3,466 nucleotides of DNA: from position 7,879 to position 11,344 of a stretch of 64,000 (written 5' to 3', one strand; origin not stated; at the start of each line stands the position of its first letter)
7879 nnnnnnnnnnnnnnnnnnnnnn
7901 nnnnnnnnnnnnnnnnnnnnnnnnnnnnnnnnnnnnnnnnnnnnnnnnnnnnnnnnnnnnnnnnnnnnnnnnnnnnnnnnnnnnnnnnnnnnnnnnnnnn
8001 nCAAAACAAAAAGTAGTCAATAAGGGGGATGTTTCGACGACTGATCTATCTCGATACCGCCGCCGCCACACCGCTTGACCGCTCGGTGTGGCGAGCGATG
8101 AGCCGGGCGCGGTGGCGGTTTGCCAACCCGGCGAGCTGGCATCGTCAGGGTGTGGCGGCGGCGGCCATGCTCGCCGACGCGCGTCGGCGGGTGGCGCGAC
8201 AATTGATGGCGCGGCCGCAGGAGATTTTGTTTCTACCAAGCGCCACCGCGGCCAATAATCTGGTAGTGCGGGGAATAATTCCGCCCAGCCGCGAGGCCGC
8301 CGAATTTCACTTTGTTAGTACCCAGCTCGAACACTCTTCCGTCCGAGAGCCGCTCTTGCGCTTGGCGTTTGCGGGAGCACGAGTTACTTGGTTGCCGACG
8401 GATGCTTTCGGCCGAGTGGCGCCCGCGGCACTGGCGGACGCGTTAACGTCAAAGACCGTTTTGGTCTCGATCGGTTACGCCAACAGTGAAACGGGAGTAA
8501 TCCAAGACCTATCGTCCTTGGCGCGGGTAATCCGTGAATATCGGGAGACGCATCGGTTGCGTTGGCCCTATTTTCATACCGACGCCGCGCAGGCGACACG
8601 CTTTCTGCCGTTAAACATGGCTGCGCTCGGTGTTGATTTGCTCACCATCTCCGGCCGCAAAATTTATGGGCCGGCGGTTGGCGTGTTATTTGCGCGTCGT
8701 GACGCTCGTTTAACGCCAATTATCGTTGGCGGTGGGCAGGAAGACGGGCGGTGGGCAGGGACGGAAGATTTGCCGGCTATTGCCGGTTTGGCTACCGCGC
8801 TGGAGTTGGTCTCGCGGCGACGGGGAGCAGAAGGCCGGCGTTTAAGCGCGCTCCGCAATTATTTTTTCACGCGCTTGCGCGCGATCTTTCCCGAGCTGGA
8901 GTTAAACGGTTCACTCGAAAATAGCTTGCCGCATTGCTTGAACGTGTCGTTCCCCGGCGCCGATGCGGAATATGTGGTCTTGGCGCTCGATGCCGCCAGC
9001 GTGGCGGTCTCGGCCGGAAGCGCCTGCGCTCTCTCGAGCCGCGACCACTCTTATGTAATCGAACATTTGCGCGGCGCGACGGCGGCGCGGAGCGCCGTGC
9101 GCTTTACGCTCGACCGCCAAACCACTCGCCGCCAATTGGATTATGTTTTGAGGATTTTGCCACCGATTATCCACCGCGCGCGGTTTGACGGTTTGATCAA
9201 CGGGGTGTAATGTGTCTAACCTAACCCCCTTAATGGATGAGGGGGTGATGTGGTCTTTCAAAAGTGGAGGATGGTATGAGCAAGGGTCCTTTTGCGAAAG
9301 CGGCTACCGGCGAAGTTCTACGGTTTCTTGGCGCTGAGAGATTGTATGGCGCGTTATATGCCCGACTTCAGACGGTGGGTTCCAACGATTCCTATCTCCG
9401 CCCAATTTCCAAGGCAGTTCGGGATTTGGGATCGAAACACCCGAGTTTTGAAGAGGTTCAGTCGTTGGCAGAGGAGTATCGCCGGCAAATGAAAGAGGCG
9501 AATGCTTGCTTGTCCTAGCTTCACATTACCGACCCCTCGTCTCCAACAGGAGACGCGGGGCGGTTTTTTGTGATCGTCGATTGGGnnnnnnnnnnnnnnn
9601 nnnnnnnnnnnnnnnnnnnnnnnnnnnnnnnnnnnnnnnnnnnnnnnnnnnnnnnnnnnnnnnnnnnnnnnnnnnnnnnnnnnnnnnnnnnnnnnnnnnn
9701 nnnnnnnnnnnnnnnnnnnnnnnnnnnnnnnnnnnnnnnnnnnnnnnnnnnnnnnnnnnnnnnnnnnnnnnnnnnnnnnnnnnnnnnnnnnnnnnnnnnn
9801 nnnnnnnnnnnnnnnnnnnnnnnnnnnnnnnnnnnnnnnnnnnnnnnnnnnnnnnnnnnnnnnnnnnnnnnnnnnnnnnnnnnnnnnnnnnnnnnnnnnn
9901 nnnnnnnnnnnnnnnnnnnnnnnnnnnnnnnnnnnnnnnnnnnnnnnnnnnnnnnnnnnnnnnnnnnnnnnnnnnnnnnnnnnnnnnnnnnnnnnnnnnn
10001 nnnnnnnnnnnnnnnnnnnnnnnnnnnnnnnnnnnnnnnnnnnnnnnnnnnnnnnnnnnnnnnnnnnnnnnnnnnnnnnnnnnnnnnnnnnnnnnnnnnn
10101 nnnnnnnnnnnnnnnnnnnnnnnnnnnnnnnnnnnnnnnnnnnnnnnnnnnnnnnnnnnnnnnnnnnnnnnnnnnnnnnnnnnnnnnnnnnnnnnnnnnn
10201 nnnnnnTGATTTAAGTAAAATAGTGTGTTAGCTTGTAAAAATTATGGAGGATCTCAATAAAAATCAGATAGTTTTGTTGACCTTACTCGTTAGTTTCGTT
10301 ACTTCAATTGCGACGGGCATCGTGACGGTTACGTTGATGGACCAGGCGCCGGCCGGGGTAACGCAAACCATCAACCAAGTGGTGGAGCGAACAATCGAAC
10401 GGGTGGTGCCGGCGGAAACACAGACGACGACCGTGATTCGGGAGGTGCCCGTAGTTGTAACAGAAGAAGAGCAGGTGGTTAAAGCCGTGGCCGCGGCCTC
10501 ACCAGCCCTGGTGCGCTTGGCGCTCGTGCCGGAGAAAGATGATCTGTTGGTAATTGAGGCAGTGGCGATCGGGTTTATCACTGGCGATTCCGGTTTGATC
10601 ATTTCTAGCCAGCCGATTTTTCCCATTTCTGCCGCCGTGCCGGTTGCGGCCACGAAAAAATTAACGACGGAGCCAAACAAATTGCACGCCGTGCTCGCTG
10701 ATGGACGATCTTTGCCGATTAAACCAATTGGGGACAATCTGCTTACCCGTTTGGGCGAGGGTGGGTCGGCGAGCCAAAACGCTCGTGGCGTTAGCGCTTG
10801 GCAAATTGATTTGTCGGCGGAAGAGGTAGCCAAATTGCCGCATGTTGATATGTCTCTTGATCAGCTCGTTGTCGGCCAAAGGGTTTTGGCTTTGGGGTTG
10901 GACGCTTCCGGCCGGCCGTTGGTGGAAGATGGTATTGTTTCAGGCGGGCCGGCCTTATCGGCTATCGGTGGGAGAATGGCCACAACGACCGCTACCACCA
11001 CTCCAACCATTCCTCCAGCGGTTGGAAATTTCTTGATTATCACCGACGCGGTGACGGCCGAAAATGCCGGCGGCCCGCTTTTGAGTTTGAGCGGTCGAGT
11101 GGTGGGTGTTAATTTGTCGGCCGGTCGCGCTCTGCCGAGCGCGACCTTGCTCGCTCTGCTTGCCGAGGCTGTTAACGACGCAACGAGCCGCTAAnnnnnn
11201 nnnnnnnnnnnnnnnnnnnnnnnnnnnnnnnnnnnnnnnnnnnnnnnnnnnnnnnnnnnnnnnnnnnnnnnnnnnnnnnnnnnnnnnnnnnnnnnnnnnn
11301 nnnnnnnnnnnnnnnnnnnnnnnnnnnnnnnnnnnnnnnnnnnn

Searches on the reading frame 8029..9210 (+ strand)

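Call 69: search_protein_families(library=pfam, proteins=[window:8029-9210:+], max_evalue=0.0001)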
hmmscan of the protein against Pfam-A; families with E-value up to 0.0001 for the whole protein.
window:8029-9210:+ (393 aa): 1 family
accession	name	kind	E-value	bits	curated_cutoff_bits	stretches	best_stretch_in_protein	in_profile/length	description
PF00266.25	Aminotran_5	-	7.4e-54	183.6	21.5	1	6-372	1-370/371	Aminotransferase class-V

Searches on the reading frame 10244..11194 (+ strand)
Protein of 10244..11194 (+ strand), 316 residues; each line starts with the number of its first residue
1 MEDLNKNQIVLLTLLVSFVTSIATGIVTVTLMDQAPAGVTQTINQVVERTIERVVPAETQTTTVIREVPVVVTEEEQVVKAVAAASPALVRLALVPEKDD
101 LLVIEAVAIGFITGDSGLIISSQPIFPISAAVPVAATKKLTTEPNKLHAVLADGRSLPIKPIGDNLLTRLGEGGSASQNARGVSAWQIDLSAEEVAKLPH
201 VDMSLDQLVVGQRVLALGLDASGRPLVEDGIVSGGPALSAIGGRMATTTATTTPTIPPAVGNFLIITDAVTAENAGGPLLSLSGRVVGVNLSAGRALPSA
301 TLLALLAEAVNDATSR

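Call 69: search_protein_families(library=pfam, proteins=[window:10244-11194:+], max_evalue=0.0001)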
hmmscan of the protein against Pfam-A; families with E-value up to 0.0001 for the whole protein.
window:10244-11194:+ (316 aa): 1 family
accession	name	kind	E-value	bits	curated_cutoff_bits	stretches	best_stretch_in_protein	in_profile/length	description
PF13365.12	Trypsin_2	-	1.7e-05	26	27.6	1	110-289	3-144/144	Trypsin-like peptidase domain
